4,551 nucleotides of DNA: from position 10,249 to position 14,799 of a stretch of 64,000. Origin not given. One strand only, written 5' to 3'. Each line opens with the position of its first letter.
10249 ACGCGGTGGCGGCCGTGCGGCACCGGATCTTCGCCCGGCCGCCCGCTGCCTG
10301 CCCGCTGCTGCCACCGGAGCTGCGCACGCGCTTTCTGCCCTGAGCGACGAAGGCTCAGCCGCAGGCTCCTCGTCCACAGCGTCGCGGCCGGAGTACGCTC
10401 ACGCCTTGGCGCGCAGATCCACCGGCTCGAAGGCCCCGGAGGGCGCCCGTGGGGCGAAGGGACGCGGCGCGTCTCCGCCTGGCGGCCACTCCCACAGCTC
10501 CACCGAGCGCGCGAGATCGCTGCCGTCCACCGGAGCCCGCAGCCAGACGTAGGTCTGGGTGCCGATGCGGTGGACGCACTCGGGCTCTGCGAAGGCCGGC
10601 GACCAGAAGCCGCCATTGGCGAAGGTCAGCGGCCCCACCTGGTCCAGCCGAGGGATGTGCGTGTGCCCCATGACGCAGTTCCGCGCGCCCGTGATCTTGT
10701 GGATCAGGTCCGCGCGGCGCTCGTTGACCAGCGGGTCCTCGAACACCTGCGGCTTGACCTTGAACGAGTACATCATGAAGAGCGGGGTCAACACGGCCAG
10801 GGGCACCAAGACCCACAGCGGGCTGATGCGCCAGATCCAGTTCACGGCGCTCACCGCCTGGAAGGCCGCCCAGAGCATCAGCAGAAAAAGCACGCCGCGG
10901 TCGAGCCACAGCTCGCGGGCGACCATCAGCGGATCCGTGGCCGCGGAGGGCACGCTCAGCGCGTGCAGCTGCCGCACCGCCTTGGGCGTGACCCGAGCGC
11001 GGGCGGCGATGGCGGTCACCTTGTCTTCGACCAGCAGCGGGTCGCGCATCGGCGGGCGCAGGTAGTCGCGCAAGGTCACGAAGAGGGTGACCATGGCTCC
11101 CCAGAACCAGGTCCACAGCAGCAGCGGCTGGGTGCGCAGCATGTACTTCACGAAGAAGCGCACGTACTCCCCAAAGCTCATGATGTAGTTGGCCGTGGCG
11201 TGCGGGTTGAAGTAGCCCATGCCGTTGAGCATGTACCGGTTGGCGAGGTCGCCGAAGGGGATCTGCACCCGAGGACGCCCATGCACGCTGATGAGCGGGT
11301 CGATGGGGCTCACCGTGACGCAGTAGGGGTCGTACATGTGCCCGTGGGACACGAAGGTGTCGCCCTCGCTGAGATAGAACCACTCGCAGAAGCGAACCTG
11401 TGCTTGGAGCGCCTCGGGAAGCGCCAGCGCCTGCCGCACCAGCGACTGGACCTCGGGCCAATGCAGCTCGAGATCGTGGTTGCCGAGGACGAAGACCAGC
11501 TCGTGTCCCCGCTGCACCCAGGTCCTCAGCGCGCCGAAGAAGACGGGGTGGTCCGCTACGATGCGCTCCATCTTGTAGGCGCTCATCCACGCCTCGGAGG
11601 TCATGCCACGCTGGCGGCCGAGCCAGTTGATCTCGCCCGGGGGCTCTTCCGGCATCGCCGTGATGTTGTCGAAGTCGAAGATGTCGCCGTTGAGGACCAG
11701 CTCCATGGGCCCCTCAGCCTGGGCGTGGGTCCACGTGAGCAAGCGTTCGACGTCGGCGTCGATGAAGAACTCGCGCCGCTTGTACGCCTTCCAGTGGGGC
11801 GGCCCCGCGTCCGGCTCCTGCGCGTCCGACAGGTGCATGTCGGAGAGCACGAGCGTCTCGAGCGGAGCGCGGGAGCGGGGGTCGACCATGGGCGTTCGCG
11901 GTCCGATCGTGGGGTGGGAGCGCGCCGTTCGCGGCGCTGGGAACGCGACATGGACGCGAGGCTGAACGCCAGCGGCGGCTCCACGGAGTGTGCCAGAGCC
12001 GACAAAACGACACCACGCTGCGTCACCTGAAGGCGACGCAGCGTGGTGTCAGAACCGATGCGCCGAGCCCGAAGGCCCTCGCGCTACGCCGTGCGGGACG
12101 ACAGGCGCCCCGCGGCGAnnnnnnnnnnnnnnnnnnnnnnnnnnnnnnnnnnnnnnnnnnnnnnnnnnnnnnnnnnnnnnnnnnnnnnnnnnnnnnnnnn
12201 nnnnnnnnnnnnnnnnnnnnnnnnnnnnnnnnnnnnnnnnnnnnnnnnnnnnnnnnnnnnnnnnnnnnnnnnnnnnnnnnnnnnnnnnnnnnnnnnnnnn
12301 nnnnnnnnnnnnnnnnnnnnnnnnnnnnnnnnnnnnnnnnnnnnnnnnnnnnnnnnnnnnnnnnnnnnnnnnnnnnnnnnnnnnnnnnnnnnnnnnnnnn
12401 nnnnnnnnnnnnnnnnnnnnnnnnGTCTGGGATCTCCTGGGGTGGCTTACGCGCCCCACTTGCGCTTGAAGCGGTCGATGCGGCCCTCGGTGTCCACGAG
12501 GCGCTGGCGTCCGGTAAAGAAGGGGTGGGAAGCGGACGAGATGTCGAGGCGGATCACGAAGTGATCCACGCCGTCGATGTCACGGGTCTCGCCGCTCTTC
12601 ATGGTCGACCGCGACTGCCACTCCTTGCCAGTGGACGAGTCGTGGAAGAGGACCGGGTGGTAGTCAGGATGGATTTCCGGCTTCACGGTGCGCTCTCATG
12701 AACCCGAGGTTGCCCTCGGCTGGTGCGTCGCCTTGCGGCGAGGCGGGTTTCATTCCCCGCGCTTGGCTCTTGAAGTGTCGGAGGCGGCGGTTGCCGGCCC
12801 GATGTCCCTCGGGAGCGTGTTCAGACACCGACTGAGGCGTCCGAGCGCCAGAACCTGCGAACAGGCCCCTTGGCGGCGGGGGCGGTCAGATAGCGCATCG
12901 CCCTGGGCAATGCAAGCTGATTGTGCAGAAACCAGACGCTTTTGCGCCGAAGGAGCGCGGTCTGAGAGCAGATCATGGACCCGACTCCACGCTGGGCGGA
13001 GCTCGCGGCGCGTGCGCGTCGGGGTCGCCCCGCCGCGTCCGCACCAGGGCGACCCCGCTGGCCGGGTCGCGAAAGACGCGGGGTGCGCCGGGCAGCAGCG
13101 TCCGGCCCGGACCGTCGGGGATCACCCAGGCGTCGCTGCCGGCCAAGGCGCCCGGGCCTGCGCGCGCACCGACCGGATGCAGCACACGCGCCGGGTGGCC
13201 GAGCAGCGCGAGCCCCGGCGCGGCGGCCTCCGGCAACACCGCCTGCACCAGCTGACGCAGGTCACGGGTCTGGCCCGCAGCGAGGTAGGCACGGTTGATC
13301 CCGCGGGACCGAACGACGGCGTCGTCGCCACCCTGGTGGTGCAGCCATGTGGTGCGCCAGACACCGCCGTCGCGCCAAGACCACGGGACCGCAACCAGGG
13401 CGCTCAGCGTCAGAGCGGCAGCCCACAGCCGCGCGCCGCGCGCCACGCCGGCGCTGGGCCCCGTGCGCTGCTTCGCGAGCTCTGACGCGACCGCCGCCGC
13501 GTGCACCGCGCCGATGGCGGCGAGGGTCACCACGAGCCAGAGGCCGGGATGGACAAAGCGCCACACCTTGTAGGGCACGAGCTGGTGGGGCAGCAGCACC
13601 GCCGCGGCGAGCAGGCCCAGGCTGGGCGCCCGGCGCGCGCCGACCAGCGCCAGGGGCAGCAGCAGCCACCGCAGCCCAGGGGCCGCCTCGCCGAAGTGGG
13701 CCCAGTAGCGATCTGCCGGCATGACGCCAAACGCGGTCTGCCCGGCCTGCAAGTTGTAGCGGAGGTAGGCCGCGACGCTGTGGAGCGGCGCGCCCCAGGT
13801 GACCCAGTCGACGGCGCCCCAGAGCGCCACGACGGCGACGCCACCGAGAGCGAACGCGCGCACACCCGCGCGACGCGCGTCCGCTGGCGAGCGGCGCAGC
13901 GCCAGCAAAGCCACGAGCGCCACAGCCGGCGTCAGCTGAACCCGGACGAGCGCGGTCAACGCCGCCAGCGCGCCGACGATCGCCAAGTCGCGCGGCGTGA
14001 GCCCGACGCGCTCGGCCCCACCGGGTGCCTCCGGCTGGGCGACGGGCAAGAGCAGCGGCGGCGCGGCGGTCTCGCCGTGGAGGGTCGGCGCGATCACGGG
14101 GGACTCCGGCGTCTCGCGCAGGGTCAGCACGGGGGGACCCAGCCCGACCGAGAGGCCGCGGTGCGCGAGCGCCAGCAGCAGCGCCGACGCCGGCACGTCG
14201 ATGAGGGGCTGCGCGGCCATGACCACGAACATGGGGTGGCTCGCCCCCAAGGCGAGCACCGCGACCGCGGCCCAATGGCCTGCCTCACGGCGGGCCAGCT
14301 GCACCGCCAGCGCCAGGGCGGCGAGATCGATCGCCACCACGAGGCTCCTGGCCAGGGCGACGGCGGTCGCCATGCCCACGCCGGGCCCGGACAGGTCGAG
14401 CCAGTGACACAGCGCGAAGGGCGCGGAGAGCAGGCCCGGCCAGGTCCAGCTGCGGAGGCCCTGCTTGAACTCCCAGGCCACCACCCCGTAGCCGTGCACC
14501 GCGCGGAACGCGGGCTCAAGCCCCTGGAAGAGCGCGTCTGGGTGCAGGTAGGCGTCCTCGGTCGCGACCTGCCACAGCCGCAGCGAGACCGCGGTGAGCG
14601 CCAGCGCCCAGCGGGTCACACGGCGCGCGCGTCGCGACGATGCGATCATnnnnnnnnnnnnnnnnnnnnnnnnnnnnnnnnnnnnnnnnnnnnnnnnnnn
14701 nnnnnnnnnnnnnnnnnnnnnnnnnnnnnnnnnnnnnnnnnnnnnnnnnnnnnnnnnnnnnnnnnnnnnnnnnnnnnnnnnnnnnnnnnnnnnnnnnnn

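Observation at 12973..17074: REC-PilZ, TMTC-like GT-C and GT22 mannosyltransferase form a coupled operon: candidate c-di-GMP-linked protein or glycolipid mannosylation module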

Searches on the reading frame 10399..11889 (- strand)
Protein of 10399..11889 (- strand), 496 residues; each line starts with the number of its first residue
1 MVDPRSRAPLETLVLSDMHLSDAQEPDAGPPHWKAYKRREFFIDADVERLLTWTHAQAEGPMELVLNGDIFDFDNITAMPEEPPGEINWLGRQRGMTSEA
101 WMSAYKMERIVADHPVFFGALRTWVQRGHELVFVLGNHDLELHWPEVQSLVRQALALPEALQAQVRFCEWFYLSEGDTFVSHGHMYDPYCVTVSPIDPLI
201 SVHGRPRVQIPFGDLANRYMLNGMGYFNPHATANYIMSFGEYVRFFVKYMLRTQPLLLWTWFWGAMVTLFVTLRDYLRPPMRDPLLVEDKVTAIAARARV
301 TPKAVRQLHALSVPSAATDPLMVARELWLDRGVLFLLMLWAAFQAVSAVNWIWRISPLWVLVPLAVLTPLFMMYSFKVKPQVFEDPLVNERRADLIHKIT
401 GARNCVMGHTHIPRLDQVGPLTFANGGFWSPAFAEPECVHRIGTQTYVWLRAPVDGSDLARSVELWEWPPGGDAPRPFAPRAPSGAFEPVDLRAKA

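Call 11: search_protein_families(library=pfam, proteins=[window:10399-11889:-], max_evalue=0.001)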
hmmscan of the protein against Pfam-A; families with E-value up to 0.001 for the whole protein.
window:10399-11889:- (496 aa): 2 families
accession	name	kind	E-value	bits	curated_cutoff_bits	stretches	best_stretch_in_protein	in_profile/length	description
PF00149.33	Metallophos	-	6e-06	27.3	21.5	1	13-192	4-119/191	Calcineurin-like phosphoesterase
PF12850.12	Metallophos_2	-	0.00023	21.6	27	0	388-436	92-143/154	Calcineurin-like phosphoesterase superfamily domain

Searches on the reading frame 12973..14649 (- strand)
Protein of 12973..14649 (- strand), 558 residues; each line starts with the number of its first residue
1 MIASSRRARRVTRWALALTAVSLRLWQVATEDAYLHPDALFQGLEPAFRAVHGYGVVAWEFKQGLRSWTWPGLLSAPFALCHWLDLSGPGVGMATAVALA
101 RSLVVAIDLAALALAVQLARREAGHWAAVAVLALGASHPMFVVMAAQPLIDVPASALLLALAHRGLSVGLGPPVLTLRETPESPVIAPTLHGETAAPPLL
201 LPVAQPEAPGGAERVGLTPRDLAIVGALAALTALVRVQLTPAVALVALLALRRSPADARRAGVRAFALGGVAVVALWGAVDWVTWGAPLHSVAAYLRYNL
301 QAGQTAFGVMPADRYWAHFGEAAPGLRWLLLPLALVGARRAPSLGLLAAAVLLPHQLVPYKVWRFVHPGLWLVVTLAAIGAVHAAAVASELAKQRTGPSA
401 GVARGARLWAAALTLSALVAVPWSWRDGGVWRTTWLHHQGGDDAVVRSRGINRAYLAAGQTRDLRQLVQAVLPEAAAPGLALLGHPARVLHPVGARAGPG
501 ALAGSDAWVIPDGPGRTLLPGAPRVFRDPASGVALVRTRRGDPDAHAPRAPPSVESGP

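Call 6: search_protein_families(library=pfam, proteins=[window:12973-14649:-], max_evalue=1)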
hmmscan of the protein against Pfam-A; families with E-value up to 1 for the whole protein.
window:12973-14649:- (558 aa): 1 family
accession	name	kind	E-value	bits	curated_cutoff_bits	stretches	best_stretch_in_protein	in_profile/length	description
PF03901.23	Glyco_transf_22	-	6.4e-19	68.9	23.8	1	18-384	4-334/414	Alg9-like mannosyltransferase family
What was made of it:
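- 12973..14649 (-): g3: 558-aa GT22 (Alg9/PIG-B-like) GT-C glycosyltransferase with a conserved C-terminal extension. Pfam PF03901 E 6.4e-19 (call 6).
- On GT22 / PF03901: 68.9 bits against 23.8, E 6.4e-19, residues 18-384 (call 6).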

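Call 7: search_protein_families(library=ncbifam, proteins=[window:12973-14649:-], max_evalue=1)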
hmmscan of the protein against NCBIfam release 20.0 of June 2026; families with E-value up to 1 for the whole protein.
window:12973-14649:- (558 aa): 0 families
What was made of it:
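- Tried and rejected: Pfam and NCBIfam on g2 alone returned nothing (calls 6, 7).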

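Call 39: find_homologous_proteins(query=window:12973-14649:-)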
Query window:12973-14649:- (558 aa): 23 proteins with E <= 0.001 among 8000 candidates.
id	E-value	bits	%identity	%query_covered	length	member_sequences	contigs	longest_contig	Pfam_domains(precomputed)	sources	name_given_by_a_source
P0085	0.0e+0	1189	100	100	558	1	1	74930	PF03901.24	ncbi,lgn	-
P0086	2.2e-135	471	53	95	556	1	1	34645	PF03901.24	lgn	-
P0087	5.0e-135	470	52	94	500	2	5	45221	PF03901.24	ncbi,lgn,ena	-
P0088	9.7e-118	412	48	94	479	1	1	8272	PF03901.24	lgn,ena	-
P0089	3.9e-108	381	41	93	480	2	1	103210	PF03901.24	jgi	jgi:hypothetical protein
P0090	9.4e-105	370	43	96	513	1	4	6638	PF03901.24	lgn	-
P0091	1.3e-103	366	43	94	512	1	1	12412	PF03901.24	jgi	jgi:hypothetical protein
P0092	2.0e-102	362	42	94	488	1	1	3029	PF03901.24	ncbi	-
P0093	1.4e-100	356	42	94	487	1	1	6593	PF03901.24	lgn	-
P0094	1.4e-95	339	42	96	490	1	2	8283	PF03901.24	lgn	-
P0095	2.6e-95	338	42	96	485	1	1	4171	PF03901.24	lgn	-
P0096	2.0e-93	332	41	92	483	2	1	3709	PF03901.24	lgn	-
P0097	1.5e-89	319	51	43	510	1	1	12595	PF03901.24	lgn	-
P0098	2.1e-89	319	44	88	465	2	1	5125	PF03901.24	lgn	-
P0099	1.3e-88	316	51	49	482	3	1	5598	PF03901.24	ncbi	ncbi:MAG: hypothetical protein RIT45_4321 [Pseudomonadota bacterium]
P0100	1.1e-83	300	41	96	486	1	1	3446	PF03901.24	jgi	jgi:GPI mannosyltransferase 3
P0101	9.5e-83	297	40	94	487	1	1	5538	PF03901.24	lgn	-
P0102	1.4e-79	286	43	96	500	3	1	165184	PF03901.24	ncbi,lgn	-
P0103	2.8e-66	243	40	98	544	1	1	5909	PF03901.24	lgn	-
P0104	5.7e-58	215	44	46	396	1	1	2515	PF03901.24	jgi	jgi:hypothetical protein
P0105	1.4e-15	75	42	21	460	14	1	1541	PF03901.24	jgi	jgi:hypothetical protein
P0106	1.8e-11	62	35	22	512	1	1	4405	PF03901.24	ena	-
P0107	8.3e-11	59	32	36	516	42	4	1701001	PF03901.24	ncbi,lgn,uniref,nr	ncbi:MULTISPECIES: 4-amino-4-deoxy-L-arabinose transferase [unclassified Bradyrhizobium]|uniref:4-am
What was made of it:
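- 12973..14649 (-): All 22 other listed hits (call 39) carry PF03901.
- On GT22 / PF03901: All other listed g3 hits carry PF03901 (call 39).
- Closest known: GT22 mannosyltransferases ALG9, ALG12, PIG-B, PIG-Z/Smp3. Same: One orthologue is labelled 'GPI mannosyltransferase 3' by JGI, an automatic label (call 39).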

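Call 58: find_encoding_contigs(protein=P0087, flank=10000, max_places=2)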
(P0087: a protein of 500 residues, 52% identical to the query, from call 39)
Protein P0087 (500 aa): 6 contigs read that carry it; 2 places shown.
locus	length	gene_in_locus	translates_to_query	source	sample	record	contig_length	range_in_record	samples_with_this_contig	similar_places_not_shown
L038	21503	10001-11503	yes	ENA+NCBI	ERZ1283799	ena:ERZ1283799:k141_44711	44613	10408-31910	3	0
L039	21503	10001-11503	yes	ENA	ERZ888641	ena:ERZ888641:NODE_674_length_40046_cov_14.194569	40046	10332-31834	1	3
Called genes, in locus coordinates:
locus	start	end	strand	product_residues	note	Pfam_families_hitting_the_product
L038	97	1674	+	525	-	PF02321:OEP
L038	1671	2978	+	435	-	PF25973:BSH_CzcB (weak), PF25967:RND-MFP_C (weak)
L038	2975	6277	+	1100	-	PF00873:ACR_tran, PF02355:SecD_SecF_C (weak)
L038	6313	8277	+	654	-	PF14522:Cytochrome_C7 (faint), PF09699:Paired_CXXCH_1 (faint), PF13435:Cytochrome_C554 (faint)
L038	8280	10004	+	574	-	-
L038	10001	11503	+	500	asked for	PF03901:Glyco_transf_22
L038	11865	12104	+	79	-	PF01197:Ribosomal_L31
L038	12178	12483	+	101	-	PF00253:Ribosomal_S14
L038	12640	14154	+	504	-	PF00149:Metallophos (faint)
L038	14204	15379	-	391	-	PF04134:DCC1-like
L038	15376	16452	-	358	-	PF07224:Chlorophyllase (weak), PF00756:Esterase, PF02230:Abhydrolase_2, PF00326:Peptidase_S9 (weak), PF07859:Abhydrolase_3 (faint)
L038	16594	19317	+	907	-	PF19363:DUF5939 (weak), PF00069:Pkinase, PF07714:PK_Tyr_Ser-Thr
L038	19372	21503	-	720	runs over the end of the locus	PF00526:Dicty_CTDC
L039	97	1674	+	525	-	PF02321:OEP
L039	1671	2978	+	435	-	PF25973:BSH_CzcB (weak), PF25967:RND-MFP_C (weak)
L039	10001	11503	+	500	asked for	PF03901:Glyco_transf_22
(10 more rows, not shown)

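Call 63: search_solved_structures(query=A4, max_evalue=1, show_alignments=2)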
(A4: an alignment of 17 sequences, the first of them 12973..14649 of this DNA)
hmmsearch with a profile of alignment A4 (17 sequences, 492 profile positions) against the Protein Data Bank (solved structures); distinct sequences matched with E-value up to 1: 1.
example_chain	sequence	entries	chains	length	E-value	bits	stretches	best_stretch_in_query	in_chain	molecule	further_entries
3l7n_A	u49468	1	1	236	0.66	11.5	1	425-487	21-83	Putative uncharacterized protein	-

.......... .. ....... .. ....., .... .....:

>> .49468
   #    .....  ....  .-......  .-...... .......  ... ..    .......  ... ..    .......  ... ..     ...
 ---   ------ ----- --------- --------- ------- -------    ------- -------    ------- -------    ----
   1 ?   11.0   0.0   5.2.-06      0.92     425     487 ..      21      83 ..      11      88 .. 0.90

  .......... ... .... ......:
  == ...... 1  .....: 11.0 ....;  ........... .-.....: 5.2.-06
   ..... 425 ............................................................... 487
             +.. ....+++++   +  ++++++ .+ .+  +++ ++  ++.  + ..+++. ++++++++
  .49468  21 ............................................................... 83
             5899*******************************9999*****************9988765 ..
